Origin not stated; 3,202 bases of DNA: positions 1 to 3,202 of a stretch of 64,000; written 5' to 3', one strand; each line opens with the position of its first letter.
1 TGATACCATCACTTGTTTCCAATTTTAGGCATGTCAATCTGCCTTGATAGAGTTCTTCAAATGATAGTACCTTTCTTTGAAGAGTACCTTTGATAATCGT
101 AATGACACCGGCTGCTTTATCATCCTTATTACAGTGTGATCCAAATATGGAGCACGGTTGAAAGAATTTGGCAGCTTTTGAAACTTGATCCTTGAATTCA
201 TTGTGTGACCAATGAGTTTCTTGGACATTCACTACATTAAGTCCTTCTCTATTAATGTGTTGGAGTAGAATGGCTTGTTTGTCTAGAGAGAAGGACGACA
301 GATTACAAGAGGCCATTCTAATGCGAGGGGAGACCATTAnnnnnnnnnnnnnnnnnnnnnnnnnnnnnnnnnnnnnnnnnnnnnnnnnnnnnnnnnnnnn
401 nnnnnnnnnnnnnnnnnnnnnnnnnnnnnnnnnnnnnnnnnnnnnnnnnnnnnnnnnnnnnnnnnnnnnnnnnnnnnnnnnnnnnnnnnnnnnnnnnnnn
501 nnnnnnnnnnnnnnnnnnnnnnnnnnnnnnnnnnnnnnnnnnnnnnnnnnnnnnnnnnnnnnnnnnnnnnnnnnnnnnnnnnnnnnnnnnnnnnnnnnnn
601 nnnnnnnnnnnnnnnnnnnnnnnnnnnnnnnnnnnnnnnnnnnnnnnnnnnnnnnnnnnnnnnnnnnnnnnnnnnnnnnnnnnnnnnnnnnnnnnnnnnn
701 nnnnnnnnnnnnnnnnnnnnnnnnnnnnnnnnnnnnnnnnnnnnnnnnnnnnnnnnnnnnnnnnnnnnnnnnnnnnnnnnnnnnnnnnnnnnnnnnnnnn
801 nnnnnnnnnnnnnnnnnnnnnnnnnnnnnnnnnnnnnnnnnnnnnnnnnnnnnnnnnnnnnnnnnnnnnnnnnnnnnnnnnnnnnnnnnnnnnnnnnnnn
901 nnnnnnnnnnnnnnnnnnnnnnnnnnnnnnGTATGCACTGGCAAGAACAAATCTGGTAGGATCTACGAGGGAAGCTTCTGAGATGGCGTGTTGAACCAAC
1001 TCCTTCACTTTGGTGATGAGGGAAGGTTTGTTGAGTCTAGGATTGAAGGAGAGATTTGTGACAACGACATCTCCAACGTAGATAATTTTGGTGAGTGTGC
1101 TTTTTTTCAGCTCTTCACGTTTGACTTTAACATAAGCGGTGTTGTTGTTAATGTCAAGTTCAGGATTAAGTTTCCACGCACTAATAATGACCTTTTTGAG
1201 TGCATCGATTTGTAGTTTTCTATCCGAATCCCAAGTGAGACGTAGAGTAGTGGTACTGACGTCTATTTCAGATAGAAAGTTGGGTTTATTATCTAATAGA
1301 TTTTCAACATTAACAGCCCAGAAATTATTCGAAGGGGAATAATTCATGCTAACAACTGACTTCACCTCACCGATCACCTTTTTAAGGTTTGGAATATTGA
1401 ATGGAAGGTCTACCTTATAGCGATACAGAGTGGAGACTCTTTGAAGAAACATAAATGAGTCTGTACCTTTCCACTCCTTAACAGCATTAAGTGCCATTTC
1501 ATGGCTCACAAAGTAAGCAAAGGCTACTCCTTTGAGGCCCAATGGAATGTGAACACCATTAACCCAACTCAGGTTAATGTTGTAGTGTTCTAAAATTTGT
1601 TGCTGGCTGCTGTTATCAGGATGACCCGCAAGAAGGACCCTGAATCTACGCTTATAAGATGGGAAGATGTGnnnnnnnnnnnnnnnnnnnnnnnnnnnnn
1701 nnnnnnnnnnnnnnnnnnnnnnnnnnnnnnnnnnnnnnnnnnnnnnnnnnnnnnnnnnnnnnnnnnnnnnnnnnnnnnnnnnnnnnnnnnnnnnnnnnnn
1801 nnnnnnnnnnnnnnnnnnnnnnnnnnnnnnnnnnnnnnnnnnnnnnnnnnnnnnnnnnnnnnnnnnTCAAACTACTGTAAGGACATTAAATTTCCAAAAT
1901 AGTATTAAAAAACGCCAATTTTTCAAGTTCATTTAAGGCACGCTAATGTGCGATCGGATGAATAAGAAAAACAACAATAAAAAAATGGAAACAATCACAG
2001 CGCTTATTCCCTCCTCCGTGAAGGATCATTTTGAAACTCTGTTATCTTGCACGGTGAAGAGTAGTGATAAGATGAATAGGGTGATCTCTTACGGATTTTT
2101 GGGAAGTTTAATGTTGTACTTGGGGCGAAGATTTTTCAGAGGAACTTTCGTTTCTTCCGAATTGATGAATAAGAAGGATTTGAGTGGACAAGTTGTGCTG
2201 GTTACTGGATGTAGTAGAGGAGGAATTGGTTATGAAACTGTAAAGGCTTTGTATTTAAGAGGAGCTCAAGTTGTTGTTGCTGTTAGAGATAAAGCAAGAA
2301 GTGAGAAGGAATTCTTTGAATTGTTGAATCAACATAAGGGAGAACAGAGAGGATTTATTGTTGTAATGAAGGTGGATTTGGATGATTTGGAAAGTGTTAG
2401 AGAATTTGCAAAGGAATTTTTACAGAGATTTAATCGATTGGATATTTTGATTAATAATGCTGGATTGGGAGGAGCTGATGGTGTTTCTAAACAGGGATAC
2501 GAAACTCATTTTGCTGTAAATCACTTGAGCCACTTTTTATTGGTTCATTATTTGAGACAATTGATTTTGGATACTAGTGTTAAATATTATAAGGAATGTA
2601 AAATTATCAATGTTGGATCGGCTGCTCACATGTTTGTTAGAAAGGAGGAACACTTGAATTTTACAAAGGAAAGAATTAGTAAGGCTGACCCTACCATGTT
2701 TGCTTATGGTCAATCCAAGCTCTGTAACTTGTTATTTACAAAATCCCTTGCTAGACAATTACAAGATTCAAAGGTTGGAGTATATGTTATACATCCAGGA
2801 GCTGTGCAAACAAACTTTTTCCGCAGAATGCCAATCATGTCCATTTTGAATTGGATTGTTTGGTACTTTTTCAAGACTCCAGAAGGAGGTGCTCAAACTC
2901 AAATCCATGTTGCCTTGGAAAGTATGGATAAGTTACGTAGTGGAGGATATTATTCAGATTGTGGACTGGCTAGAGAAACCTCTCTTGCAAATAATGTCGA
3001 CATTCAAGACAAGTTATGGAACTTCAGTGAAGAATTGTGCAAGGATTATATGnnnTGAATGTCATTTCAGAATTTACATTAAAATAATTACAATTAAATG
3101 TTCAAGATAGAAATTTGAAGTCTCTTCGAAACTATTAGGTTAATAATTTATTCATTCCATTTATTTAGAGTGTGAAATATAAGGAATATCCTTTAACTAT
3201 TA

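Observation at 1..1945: Bicistronic RRM/coiled-coil ORF followed 18 nt later by an EEP-endonuclease ORF: candidate non-LTR retrotransposon 5' half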

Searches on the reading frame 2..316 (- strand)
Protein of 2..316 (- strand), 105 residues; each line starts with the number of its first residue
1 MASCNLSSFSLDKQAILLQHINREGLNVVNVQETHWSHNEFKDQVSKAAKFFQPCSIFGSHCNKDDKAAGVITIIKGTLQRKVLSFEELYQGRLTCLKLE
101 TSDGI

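Call 5: search_protein_families(library=pfam, proteins=[window:2-316:-], max_evalue=1)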
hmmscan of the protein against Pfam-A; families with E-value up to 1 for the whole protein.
window:2-316:- (105 aa): 0 families
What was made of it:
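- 2..316 (-): First 105 codons of ORF2, cut by the window edge. This is the N-terminal part of an APE-type (EEP) endonuclease and includes the QETH catalytic-Glu motif. The fragment on its own gives no Pfam hit (call 5).
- The ORF2 fragment has no Pfam hit of its own (call 5).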

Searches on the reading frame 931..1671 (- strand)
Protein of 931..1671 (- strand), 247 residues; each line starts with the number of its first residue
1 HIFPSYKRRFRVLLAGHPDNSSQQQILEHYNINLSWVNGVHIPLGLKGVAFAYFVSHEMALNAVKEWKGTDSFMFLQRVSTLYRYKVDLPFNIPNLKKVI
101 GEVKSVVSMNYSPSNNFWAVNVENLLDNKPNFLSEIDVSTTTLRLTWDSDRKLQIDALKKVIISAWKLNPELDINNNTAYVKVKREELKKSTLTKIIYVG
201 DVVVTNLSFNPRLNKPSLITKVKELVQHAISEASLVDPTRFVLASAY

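Call 38: search_solved_structures(query=A4, max_evalue=10)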
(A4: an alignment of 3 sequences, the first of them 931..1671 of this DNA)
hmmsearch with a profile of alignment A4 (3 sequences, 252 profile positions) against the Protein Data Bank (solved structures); distinct sequences matched with E-value up to 10: 12.
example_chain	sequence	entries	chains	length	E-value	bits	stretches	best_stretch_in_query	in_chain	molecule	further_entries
7zug_AAA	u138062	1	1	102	0.0085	18.9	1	17-82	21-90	Heterogeneous nuclear ribonucleoprotein H, N-terminally processed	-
6dg1_A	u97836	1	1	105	0.0092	18.8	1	17-82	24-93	qRRM2 domain of Heterogeneous nuclear ribonucleoprotein H2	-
1wg5_A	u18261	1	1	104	0.024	17.4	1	17-82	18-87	Heterogeneous nuclear ribonucleoprotein H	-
8sgh_B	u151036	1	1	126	0.032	17.1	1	17-82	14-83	Heterogeneous nuclear ribonucleoprotein H2, N-terminally processed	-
6dhs_A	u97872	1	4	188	0.034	16.9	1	17-82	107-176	Heterogeneous nuclear ribonucleoprotein H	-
2hgm_A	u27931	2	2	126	0.15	14.8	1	17-82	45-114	Heterogeneous nuclear ribonucleoprotein F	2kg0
3mdf_A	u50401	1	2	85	0.73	12.6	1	16-75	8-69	Peptidyl-prolyl cis-trans isomerase E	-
2kyx_A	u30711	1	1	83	0.82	12.4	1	16-75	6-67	Peptidyl-prolyl cis-trans isomerase E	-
7zex_A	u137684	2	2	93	0.86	12.4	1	16-75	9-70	Isoform 3 of Peptidyl-prolyl cis-trans isomerase E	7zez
3lpy_A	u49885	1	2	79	0.89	12.3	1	16-75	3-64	Peptidyl-prolyl cis-trans isomerase E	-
2cqb_A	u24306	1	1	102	1.1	12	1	16-75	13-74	Peptidyl-prolyl cis-trans isomerase E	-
7zev_A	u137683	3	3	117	1.6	11.5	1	16-75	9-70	Peptidyl-prolyl cis-trans isomerase E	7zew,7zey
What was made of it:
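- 1411..1644 (-): ORF1 residues 53-130: RRM domain with beta-alpha-beta-beta-alpha-beta topology. An RNP1-like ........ and an RNP2-like RVLLAG are present. A profile of ORF1 residues 44-290 hits hnRNP H qRRM2 at E=0.0085 in the PDB (call 38).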

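Call 46: predict_structure(alignment_id=A4)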
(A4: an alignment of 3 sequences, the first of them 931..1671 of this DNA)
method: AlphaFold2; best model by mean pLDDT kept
length: 247 residues; sequences in the alignment: 3
mean_pLDDT: 68.2   pTM: 0.49
mean pLDDT of the five models: 68.2, 50.8, 45.6, 38.2, 34.6
residues with pLDDT >= 90: 0; 70-90: 156; 50-70: 54; < 50: 37
segments of 3 or more residues with pLDDT < 50: 1-6, 220-247
pLDDT, mean of each block of 10 residues (from residue 1): 49 79 87 87 76 81 69 53 70 72 69 59 76 71 78 82 83 78 74 79 77 54 29 32 27
secondary structure, 60 per line:
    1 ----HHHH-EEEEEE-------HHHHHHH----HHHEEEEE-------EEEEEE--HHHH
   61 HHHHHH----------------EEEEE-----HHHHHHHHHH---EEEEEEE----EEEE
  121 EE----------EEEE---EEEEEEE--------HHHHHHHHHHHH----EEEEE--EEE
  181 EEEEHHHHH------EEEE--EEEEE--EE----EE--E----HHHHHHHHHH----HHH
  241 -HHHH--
elements in order: H5-8 E10-15 H23-29 E37-41 E49-54 H57-66 E83-87 H93-102 E106-112 E117-122 E133-136 E140-146 H155-166 E171-175 E178-184 H185-189 E196-199 E202-206 H224-233 H242-245
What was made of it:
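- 1411..1644 (-): AlphaFold2 strands and helices at model residues 10-87, pLDDT about 70-87 (call 46).
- On RRM domain superfamily (for ORF1 residues 53-130): AlphaFold topology (call 46; moderate pLDDT, 3-sequence alignment).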

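Call 48: search_protein_representatives(alignment_id=A4)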
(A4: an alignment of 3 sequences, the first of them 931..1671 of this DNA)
Query: 3 sequences, 252 profile positions. Proteins with E-value up to 0.001 (for the whole library): 19; up to 1e-10: 15; up to 1e-30: 6. The best 19 are listed.
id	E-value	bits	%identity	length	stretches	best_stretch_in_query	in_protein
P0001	7.0e-139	477.9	-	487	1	2-251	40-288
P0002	6.9e-137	471.4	-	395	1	1-251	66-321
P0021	1.2e-83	296.9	-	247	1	4-186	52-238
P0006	5.7e-81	288.2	-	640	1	79-252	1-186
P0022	1.2e-74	267.4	-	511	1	5-238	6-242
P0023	4.4e-51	190.3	-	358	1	114-250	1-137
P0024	3.1e-20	89.2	-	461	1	8-234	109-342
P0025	1.8e-16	76.9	-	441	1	25-237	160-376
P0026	8.4e-16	74.7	-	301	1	28-236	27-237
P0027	4.6e-14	69.0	-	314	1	29-237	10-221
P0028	1.3e-13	67.5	-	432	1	55-226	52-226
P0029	2.9e-13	66.3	-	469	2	11-236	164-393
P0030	3.5e-12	62.8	-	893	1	57-243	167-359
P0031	6.3e-11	58.7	-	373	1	21-207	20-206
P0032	9.6e-11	58.1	-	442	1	30-221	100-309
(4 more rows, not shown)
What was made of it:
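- On RRM domain superfamily (for ORF1 residues 53-130): Profile hits to qRRM domains at E=0.0085 in the PDB and E=1e-7 in the 1.84-billion library (calls 38, 48).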

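Call 54: find_encoding_contigs(protein=P0022, flank=10000)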
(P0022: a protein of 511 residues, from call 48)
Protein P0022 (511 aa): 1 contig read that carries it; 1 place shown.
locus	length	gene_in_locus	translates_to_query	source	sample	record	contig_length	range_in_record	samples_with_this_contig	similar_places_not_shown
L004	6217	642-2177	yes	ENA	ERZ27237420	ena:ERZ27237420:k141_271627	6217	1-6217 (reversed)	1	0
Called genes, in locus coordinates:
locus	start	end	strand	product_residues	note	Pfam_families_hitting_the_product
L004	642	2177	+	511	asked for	-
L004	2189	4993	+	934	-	PF00078:RVT_1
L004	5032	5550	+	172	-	-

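Call 55: search_protein_families(library=pfam, proteins=[P0030, P0022, P0024], max_evalue=0.01)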
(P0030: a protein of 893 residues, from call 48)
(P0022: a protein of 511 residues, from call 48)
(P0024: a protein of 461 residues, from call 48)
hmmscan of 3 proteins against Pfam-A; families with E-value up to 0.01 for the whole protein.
P0030 (893 aa): 2 families
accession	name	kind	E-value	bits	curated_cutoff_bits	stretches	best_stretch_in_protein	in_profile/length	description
PF14529.12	Exo_endo_phos_2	-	5.1e-06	26.8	27.4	1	504-619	2-104/117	Endonuclease-reverse transcriptase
PF03372.29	Exo_endo_phos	-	2.4e-05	24.6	24.5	1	397-560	3-187/225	Endonuclease/Exonuclease/phosphatase family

P0022 (511 aa): 4 families
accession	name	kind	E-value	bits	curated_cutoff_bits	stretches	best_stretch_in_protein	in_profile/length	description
PF05531.17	NPV_P10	-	0.00039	21.3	29.8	0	422-460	11-49/75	Nucleopolyhedrovirus P10 protein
PF11932.13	DUF3450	-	0.00053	19.8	32.6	0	333-399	33-99/241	Protein of unknown function (DUF3450)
PF07889.17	DUF1664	-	0.0014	19.1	34.6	0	385-457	40-115/124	Protein of unknown function (DUF1664)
PF00076.28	RRM_1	-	0.0026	18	20.7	0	25-72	8-58/70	RNA recognition motif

P0024 (461 aa): 0 families

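Call 66: search_protein_families(library=pfam, proteins=[window:931-1671:-, L004:5032-5547:+], max_evalue=10)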
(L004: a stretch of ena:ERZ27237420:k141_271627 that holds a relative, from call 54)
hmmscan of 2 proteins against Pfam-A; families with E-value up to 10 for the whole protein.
window:931-1671:- (247 aa): 0 families

L004:5032-5547:+ (172 aa): 0 families

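Call 84: find_related_loci(query=A4, collection=metagenome_contigs, flank=8000)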
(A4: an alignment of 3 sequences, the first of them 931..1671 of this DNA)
Query A4 (247 aa) in metagenome_contigs; peptide patterns used: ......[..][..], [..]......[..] (x = any residue, [..] = any of these).
268 stretches matched a pattern, but none encodes a relative of the query by tblastn (E <= 1e-3).

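Call 90: search_protein_families(library=pfam, proteins=[L005:1822-5184:+, L005:101-1807:+], max_evalue=0.1)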
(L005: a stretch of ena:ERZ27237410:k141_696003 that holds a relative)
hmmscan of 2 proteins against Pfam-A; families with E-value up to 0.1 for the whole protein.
L005:1822-5184:+ (1121 aa): 2 families
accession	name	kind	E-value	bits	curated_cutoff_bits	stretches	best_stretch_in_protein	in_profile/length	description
PF00078.32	RVT_1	-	2.3e-34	119.4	29.6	1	506-751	3-202/205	Reverse transcriptase (RNA-dependent DNA polymerase)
PF11225.14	DUF3024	-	0.024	15.3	24.9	1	892-932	56-97/112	Domain of unknown function (DUF3024)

L005:101-1807:+ (569 aa): 10 families
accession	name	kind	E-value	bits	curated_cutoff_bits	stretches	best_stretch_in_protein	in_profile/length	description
PF11932.13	DUF3450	-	0.00071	19.4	32.6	1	391-457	33-99/241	Protein of unknown function (DUF3450)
PF05531.17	NPV_P10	-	0.00079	20.3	29.8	0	388-434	11-60/75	Nucleopolyhedrovirus P10 protein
PF07889.17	DUF1664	-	0.0032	17.9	34.6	1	444-515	41-115/124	Protein of unknown function (DUF1664)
PF00076.28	RRM_1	-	0.0034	17.7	20.7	1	84-131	8-58/70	RNA recognition motif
PF24918.1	NET2A_C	-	0.0055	17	27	1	366-506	27-167/180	NET2A, C-terminal domain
PF04513.17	Baculo_PEP_C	-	0.014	15.9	38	1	441-513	42-111/140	Baculovirus polyhedron envelope protein, PEP, C terminus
PF14988.11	DUF4515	-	0.021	15.2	24.5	1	319-453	22-161/206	Domain of unknown function (DUF4515)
PF08653.15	DASH_Dam1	-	0.026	14.8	26.6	0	490-518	6-34/56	DASH complex subunit Dam1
PF13166.12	AAA_13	-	0.036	13.2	36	0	289-459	287-466/713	AAA domain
PF10046.14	BLOC1_2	-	0.037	14.8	33.4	0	400-453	4-57/96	Biogenesis of lysosome-related organelles complex-1 subunit 2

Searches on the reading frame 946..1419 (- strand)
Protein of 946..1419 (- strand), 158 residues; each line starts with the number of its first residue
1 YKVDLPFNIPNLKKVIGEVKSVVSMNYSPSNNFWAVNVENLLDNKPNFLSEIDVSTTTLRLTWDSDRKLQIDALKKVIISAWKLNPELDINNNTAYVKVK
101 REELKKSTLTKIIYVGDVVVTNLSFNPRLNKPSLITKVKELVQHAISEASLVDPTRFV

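Call 66: search_protein_families(library=pfam, proteins=[window:946-1419:-], max_evalue=10)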
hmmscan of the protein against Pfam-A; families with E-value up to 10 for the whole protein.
window:946-1419:- (158 aa): 1 family
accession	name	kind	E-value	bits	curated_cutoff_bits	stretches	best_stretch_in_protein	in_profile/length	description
PF24920.1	C2_TCB1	-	0.24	11.5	27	1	48-82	56-90/125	Tricalbin-1-like, C2 domain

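Call 74: predict_structure(alignment_id=A5)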
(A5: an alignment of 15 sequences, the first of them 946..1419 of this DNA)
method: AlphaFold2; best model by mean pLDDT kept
length: 158 residues; sequences in the alignment: 15
mean_pLDDT: 85.6   pTM: 0.58
mean pLDDT of the five models: 85.6, 85.2, 84.1, 83.9, 83.9
residues with pLDDT >= 90: 82; 70-90: 55; 50-70: 21; < 50: 0
segments of 3 or more residues with pLDDT < 50: none
pLDDT, mean of each block of 10 residues (from residue 1): 94 92 87 88 89 89 89 95 94 93 87 93 75 66 73 60
secondary structure, 60 per line:
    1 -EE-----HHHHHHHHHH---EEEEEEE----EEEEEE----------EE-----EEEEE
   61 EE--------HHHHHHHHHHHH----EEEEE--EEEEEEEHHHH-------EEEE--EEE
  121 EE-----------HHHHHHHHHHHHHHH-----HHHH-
elements in order: H9-18 E22-28 E33-38 E56-62 H71-82 E87-91 E94-100 H101-104 E112-115 E118-122 H134-148 H154-157
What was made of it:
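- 955..1410 (-): ORF1 residues 131-282: second RNA-binding-type region with an RRM/xRRM-like fold and a C-terminal helix. It carries the family's most conserved motifs: MNYxPS..FWA, WK, NLSFNPR. AlphaFold2 with a 15-sequence alignment gives mean pLDDT 85.6 (call 74).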

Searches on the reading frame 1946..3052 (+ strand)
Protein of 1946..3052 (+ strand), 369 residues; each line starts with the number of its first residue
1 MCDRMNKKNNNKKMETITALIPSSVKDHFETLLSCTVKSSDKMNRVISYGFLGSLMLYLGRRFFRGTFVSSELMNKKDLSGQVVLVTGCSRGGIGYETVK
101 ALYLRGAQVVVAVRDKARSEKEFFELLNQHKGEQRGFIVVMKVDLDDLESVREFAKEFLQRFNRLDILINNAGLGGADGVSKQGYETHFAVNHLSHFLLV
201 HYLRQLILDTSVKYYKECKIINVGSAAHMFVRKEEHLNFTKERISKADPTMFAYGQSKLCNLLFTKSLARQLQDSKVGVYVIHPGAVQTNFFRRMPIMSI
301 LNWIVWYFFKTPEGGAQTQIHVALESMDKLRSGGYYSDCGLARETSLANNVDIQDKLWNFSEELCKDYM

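Call 5: search_protein_families(library=pfam, proteins=[window:1946-3052:+], max_evalue=1)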
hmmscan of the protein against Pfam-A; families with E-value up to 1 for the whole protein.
window:1946-3052:+ (369 aa): 5 families
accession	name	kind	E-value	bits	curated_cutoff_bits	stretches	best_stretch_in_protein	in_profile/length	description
PF00106.31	adh_short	-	4.4e-28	98.5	26.6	2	82-227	1-138/195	short chain dehydrogenase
PF13561.12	adh_short_C2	-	3.8e-20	72.9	27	1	91-295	5-184/236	Enoyl-(Acyl carrier protein) reductase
PF08659.16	KR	-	4.1e-05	24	22.6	1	84-181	3-98/180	KR domain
PF16363.11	GDP_Man_Dehyd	-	0.002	18.1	27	1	85-235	1-138/332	GDP-mannose 4,6 dehydratase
PF02590.22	SPOUT_MTase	-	0.11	13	27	1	117-220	50-147/154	Predicted SPOUT methyltransferase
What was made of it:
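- Checked: The SDR gene at 1946..3055 (+) is real (adh_short, E=4e-28, call 5).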
